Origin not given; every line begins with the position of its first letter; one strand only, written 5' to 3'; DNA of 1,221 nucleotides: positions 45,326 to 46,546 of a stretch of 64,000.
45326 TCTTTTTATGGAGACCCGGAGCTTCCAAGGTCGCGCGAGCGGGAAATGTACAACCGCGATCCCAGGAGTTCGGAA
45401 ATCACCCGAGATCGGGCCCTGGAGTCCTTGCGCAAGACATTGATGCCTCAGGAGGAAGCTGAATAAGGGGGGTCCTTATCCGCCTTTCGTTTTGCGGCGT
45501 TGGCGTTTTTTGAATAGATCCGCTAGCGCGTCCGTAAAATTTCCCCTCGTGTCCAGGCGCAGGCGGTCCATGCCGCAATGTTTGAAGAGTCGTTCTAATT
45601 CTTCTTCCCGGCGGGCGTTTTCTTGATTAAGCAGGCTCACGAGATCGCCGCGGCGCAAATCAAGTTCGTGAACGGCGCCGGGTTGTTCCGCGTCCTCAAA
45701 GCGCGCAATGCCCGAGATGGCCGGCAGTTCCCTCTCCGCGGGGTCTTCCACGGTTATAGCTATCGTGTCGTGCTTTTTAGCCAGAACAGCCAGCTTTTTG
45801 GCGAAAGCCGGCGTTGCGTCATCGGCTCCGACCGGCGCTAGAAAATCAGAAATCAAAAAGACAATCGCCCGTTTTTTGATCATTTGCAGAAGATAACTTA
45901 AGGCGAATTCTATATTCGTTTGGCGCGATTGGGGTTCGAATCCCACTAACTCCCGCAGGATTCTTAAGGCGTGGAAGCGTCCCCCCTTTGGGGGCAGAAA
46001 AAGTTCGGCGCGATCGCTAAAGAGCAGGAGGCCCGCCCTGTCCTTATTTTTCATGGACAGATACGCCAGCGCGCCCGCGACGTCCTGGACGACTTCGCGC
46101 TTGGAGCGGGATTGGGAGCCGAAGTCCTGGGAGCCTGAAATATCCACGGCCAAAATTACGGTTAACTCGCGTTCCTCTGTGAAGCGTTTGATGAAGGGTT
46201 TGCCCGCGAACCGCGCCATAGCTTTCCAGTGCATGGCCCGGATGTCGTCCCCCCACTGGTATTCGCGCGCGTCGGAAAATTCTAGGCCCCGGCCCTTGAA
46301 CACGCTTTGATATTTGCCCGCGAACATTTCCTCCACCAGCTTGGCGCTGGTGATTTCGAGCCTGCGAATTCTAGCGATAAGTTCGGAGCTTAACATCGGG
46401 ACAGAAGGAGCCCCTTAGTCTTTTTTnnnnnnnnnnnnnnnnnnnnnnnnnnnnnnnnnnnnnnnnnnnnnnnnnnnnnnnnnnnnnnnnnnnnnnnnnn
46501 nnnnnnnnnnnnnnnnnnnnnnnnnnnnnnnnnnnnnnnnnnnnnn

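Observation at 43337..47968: DUF58 flanked by two large secreted proteins: a barrel fused to a transglutaminase-like domain, and an HERFH protein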

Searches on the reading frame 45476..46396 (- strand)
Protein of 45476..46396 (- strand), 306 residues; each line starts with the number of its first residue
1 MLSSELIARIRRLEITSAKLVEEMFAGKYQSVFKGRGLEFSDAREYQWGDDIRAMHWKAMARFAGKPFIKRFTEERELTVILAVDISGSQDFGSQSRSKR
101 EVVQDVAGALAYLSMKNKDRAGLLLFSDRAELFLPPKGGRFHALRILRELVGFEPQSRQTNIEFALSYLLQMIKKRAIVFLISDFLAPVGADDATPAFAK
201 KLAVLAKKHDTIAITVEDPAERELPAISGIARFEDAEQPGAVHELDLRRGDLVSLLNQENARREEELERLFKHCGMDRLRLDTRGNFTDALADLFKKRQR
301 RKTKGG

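Call 4: search_protein_families(library=pfam, proteins=[window:45476-46396:-], max_evalue=0.1)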
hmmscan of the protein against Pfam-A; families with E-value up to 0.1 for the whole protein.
window:45476-46396:- (306 aa): 3 families
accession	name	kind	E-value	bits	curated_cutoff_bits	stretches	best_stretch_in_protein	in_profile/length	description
PF01882.25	DUF58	-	1.8e-63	214.1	23.4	1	42-240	1-191/216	Protein of unknown function DUF58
PF13519.12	VWA_2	-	2.5e-14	54.3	27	1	80-185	1-106/107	von Willebrand factor type A domain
PF05762.20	VWA_CoxE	-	0.051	13.4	26.4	0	159-187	129-161/222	VWA domain containing CoxE-like protein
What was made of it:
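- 45476..46396 (-): DUF58 (VWA-like) protein, 306 aa. It is the Bat-type partner of MoxR. PF01882 E 1.8e-63; VWA_2 E 2.5e-14 (call 4).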

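Call 5: search_protein_families(library=ncbifam, proteins=[window:45476-46396:-], max_evalue=0.1)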
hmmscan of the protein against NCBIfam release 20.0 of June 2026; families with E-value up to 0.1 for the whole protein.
window:45476-46396:- (306 aa): 1 family
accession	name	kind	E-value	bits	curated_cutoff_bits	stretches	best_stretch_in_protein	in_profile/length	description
NF009943.0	PRK13406.1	equivalog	0.02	13.4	571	1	69-153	393-473/585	magnesium chelatase subunit D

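Call 67: search_dna_similar(query=window:45476-46396:-, collection=plasmids, mode=protein, max_rows=25, rows=spread)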
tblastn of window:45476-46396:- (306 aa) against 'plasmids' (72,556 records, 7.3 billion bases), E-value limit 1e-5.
Records with a match: 175; places in all: 187; records where one place covers at least 80% of the query: 16.
Best place of each record, by identity: <60% 175.
By first word of the organism name: Rhizobium 70; Sinorhizobium 24; Ensifer 9; Vibrio 7; Pantoea 6; Cupriavidus 4; Sagittula 4; Persicobacter 3; Paracoccus 3; Natribaculum 3; and 31 more.
By predicted mobility (MOB-suite, as given by PLSDB): non-mobilizable 114; mobilizable 45; conjugative 16.
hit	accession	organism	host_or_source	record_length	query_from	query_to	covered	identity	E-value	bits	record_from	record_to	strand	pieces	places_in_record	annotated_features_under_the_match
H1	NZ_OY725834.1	Parabacteroides distasonis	-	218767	1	299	98%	42.1%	1e-67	235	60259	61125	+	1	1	DUF58 domain-containing protein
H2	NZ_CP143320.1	Cetobacterium somerae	intestine of Yellow Catfish,pure culture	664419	5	237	76%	40.3%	3e-42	162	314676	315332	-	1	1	DUF58 domain-containing protein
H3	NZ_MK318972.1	Rhizobium rhizogenes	-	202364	6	252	81%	29.4%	1e-13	79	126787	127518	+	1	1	DUF58 domain-containing protein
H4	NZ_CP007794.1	Azospirillum argentinense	Triticum aestivum L.,Root,wheat ...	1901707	21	242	73%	30.9%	2e-16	87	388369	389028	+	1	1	record has no annotation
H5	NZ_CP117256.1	Rhizobium tumorigenes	Rubus sp.,pure bacterial culture,Aerial ...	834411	6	230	74%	30.0%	6e-15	82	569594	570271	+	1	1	DUF58 domain-containing protein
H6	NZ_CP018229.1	Rhizobium leguminosarum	Vavilovia formosa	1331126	6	230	74%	28.3%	7e-14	79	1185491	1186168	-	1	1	record has no annotation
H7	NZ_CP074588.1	Pseudoalteromonas piscicida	mixed culture,water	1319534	26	238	70%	29.4%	1e-17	90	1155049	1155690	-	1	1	none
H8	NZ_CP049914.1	Vibrio sp. HDW18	Anodonta arcaeformis,single bacterial ...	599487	27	196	56%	35.8%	1e-19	96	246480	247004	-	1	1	DUF58 domain-containing protein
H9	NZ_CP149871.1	Sinorhizobium medicae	Melilotus albus,Cell Culture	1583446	21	225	67%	29.4%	4e-14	80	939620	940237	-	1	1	none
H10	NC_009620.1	Sinorhizobium medicae WSM419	-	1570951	21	225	67%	29.4%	9e-14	79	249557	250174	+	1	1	none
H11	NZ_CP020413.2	Leptospira interrogans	Homo sapiens,human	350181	1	190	62%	31.1%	3e-18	92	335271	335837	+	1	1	DUF58 domain-containing protein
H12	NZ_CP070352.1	Ensifer sp. PDNC004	cell culture,Plastic debris in ...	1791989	21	225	67%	28.6%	2e-12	75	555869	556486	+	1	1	none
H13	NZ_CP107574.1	Pantoea dispersa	Spermacoce stricta,Pure ...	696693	6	185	59%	31.1%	3e-10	69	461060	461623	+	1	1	DUF58 domain-containing protein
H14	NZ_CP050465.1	Vibrio campbellii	single cell,seawater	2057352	18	185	55%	32.8%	1e-16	87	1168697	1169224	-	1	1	none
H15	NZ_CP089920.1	Rahnella victoriana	single cell,soil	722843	25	185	53%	31.2%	4e-13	77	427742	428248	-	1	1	DUF58 domain-containing protein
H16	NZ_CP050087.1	Rhizobium leguminosarum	Trifolium pratense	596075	26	192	55%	28.8%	9e-9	64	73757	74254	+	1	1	DUF58 domain-containing protein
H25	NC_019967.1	Natrinema pellirubrum DSM 15624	-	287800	27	128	33%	30.4%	7e-7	58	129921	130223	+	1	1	DUF58 domain-containing protein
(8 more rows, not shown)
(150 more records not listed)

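Call 68: get_annotated_region(hit=H3, flank=5000)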
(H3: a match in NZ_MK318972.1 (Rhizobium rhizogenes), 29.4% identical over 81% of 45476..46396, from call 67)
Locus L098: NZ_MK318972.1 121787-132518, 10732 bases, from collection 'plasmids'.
description: Rhizobium rhizogenes strain Colt5.8 plasmid pColt5.8b, complete sequence
organism: Rhizobium rhizogenes (NCBI taxid 359)
taxonomy: Bacteria; Pseudomonadota; Alphaproteobacteria; Hyphomicrobiales; Rhizobiaceae; Rhizobium; Rhizobium rhizogenes
host: -; source: -; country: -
typing (MOB-suite, as given by PLSDB): non-mobilizable; mating-pair formation MPF_T
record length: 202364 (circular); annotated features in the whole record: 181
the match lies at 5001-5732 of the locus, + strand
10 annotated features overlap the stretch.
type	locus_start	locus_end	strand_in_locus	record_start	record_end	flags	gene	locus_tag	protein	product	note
CDS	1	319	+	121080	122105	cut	-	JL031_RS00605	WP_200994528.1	DUF1254 domain-containing protein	-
CDS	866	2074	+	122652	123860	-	-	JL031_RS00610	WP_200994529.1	alpha/beta hydrolase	-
CDS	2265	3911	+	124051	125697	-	-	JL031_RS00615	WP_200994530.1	arylsulfatase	-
CDS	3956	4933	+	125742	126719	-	-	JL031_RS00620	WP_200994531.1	MoxR family ATPase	-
CDS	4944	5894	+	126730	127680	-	-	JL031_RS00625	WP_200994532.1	DUF58 domain-containing protein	-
CDS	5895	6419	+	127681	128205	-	-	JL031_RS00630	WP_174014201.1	DUF4381 domain-containing protein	-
CDS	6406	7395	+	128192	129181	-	-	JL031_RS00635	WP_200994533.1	VWA domain-containing protein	-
CDS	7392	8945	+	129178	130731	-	-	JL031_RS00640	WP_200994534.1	VWA domain-containing protein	-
CDS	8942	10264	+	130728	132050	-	-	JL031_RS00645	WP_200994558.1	BatD family protein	-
CDS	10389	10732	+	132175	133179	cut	-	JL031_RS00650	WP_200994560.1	formylglycine-generating enzyme family protein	-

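Call 69: get_annotated_region(hit=H13, flank=5000)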
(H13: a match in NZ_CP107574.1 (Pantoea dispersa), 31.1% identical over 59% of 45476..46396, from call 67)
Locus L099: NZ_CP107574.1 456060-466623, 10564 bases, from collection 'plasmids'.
description: Pantoea dispersa strain JL.02bL plasmid pJL.02bL, complete sequence
organism: Pantoea dispersa (NCBI taxid 59814)
taxonomy: Bacteria; Pseudomonadota; Gammaproteobacteria; Enterobacterales; Erwiniaceae; Pantoea; Pantoea dispersa
host: -; source: Spermacoce stricta,Pure isolate,rhizosphere; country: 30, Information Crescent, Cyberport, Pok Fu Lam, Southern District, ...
typing (MOB-suite, as given by PLSDB): non-mobilizable; replicon rep_cluster_1232
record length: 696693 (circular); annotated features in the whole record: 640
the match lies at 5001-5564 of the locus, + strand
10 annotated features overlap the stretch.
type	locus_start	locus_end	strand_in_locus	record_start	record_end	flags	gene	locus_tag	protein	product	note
CDS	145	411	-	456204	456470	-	-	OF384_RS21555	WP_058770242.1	YdgH/BhsA/McbA-like domain containing protein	-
CDS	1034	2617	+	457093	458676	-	-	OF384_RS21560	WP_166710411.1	arylsulfatase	-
CDS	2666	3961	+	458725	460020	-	-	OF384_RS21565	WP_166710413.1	anaerobic sulfatase maturase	GO:0018209 - peptidyl-serine modification [Evidence IEA]; GO:0046500 - S-adenosylmethionine metabolic process [Evidence ...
CDS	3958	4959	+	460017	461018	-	-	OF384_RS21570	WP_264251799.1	MoxR family ATPase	-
CDS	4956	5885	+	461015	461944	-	-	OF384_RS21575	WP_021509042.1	DUF58 domain-containing protein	-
CDS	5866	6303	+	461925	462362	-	-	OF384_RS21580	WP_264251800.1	DUF4381 family protein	-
CDS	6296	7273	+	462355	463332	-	-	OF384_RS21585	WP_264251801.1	VWA domain-containing protein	-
CDS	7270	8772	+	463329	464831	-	-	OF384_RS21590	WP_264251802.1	VWA domain-containing protein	-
CDS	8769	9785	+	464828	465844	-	-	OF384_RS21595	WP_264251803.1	oxygen tolerance domain protein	-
CDS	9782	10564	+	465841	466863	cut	-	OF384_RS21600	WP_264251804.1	HAD family hydrolase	-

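Call 70: get_annotated_region(hit=H1, flank=7000)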
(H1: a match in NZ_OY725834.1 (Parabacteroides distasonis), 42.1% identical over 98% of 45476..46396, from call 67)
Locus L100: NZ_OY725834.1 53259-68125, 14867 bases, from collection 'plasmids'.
description: Parabacteroides distasonis strain Parabacteroides distasonis TSDC17.2-1.1 plasmid 89, complete sequence
organism: Parabacteroides distasonis (NCBI taxid 823)
taxonomy: Bacteria; Bacteroidota; Bacteroidia; Bacteroidales; Tannerellaceae; Parabacteroides; Parabacteroides distasonis
host: -; source: -; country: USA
typing (MOB-suite, as given by PLSDB): non-mobilizable
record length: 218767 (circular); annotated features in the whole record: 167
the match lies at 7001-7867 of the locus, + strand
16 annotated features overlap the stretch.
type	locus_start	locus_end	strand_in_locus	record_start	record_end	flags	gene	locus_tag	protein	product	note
CDS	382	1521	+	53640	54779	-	nspC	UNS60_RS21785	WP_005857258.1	carboxynorspermidine decarboxylase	GO:0008216 - spermidine metabolic process [Evidence IEA]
CDS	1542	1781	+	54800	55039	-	-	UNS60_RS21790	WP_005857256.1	hypothetical protein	-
CDS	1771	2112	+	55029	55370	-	-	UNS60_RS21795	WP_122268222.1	addiction module toxin RelE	-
CDS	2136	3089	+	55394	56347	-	ftsY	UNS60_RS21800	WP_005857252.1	signal recognition particle-docking protein FtsY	GO:0009306 - protein secretion [Evidence IEA]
CDS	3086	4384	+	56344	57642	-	rimO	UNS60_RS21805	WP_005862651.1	30S ribosomal protein S12 methylthiotransferase RimO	GO:0018339 - peptidyl-L-beta-methylthioaspartic acid biosynthetic process from peptidyl-aspartic acid [Evidence IEA]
CDS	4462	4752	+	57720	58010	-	-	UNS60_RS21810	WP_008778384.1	HU family DNA-binding protein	GO:0030261 - chromosome condensation [Evidence IEA]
CDS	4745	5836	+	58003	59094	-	-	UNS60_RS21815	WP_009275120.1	HU family DNA-binding protein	-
CDS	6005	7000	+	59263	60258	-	-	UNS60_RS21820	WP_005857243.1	AAA family ATPase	-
CDS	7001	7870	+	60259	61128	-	-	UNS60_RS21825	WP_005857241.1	DUF58 domain-containing protein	-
CDS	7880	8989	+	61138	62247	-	-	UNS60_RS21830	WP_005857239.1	hypothetical protein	-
CDS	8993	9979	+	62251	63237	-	-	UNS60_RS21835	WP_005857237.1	VWA domain-containing protein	-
CDS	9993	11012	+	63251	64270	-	-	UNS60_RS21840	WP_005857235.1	VWA domain-containing protein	-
CDS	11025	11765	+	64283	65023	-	-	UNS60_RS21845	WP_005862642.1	tetratricopeptide repeat protein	-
CDS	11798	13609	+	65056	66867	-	-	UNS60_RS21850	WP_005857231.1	BatD family protein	-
CDS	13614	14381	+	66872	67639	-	-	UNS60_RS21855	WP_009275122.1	tetratricopeptide repeat protein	-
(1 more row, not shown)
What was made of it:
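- Closest known: Bat. Same: The Parabacteroides operon is shown in call 70.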

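Call 71: get_annotated_region(hit=H16, flank=5000)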
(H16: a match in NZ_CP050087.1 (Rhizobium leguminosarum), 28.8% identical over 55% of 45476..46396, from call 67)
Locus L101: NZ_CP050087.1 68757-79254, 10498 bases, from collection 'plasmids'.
description: Rhizobium leguminosarum bv. trifolii strain 23B plasmid pRL23b5, complete sequence
organism: Rhizobium leguminosarum (NCBI taxid 386)
taxonomy: Bacteria; Pseudomonadota; Alphaproteobacteria; Hyphomicrobiales; Rhizobiaceae; Rhizobium; Rhizobium leguminosarum
host: -; source: Trifolium pratense; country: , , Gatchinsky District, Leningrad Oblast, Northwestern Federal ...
typing (MOB-suite, as given by PLSDB): mobilizable; relaxase MOBQ
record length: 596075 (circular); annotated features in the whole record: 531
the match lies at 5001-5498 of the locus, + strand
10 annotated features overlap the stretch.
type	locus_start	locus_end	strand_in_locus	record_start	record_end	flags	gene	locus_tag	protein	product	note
CDS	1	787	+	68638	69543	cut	-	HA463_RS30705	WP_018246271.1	NAD(P)/FAD-dependent oxidoreductase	-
CDS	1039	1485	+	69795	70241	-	-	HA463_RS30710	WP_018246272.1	DUF805 domain-containing protein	-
CDS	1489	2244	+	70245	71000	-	-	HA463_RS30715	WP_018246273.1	hypothetical protein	-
CDS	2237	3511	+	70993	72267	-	-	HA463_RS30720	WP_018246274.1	hypothetical protein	-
CDS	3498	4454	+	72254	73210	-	-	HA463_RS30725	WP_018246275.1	MoxR family ATPase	-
CDS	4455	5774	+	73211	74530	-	-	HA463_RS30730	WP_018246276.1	DUF58 domain-containing protein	-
CDS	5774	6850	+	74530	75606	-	-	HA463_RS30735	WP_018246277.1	stage II sporulation protein M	-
CDS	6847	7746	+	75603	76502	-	-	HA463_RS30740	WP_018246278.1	RDD family protein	-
CDS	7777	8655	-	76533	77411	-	-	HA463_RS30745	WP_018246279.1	FkbM family methyltransferase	-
CDS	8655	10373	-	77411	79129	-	-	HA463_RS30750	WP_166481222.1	adenylate/guanylate cyclase domain-containing protein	-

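Call 72: get_annotated_region(hit=H25, flank=5000)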
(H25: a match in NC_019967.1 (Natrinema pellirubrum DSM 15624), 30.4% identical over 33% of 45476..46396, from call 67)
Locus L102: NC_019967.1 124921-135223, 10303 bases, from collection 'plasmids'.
description: Natrinema pellirubrum DSM 15624 plasmid pNATPE01, complete sequence
organism: Natrinema pellirubrum DSM 15624 (NCBI taxid 797303)
taxonomy: Archaea; Euryarchaeota; Halobacteria; Halobacteriales; Natrialbaceae; Natrinema; Natrinema pellirubrum; Natrinema pellirubrum DSM 15624
host: -; source: -; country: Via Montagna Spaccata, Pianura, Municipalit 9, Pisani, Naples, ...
typing (MOB-suite, as given by PLSDB): non-mobilizable; mating-pair formation MPF_T
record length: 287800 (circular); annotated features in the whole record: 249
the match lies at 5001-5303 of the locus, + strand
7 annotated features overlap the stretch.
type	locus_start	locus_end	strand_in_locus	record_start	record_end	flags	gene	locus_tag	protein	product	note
CDS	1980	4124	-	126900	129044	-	-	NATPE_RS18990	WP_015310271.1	PGF-pre-PGF domain-containing protein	-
CDS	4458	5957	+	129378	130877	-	-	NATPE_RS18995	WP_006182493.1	DUF58 domain-containing protein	-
CDS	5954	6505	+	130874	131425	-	-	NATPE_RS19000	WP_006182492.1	hypothetical protein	-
CDS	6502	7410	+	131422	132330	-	-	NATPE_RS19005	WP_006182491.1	hypothetical protein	-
CDS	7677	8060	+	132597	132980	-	-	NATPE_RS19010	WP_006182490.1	hypothetical protein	-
CDS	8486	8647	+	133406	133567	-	-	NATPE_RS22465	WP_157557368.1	hypothetical protein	-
CDS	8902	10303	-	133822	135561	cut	-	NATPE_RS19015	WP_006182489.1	hypothetical protein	-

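Call 73: get_annotated_region(hit=H15, flank=5000)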
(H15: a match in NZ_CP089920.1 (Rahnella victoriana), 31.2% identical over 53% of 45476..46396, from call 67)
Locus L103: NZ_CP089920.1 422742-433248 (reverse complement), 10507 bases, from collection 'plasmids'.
description: Rahnella victoriana strain JZ-GX1 plasmid unnamed1, complete sequence
organism: Rahnella victoriana (NCBI taxid 1510570)
taxonomy: Bacteria; Pseudomonadota; Gammaproteobacteria; Enterobacterales; Yersiniaceae; Rahnella; Rahnella victoriana
host: -; source: single cell,soil; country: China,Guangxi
typing (MOB-suite, as given by PLSDB): non-mobilizable; replicon rep_cluster_1067
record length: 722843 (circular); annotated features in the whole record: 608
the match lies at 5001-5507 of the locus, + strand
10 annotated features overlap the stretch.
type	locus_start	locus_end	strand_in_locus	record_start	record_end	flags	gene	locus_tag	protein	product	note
CDS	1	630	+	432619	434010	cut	-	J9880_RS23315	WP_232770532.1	aldehyde dehydrogenase family protein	-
CDS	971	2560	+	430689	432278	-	-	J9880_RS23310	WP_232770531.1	arylsulfatase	-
CDS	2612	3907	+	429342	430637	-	-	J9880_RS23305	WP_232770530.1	anaerobic sulfatase maturase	GO:0018209 - peptidyl-serine modification [Evidence IEA]; GO:0046500 - S-adenosylmethionine metabolic process [Evidence ...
CDS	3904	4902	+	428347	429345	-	-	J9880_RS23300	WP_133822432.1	MoxR family ATPase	-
CDS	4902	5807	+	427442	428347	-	-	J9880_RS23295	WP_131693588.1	DUF58 domain-containing protein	-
CDS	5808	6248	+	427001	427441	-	-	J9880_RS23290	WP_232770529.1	DUF4381 family protein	-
CDS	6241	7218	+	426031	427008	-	-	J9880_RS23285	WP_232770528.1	VWA domain-containing protein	-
CDS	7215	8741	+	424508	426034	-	-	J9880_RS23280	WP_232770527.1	VWA domain-containing protein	-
CDS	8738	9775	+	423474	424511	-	-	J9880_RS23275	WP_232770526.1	oxygen tolerance domain protein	-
CDS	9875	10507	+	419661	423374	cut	-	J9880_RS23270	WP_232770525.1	autotransporter domain-containing protein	-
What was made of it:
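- Canonical contiguous operons were seen in Parabacteroides, Rhizobium, Pantoea and Rahnella (calls 68-70, 73).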
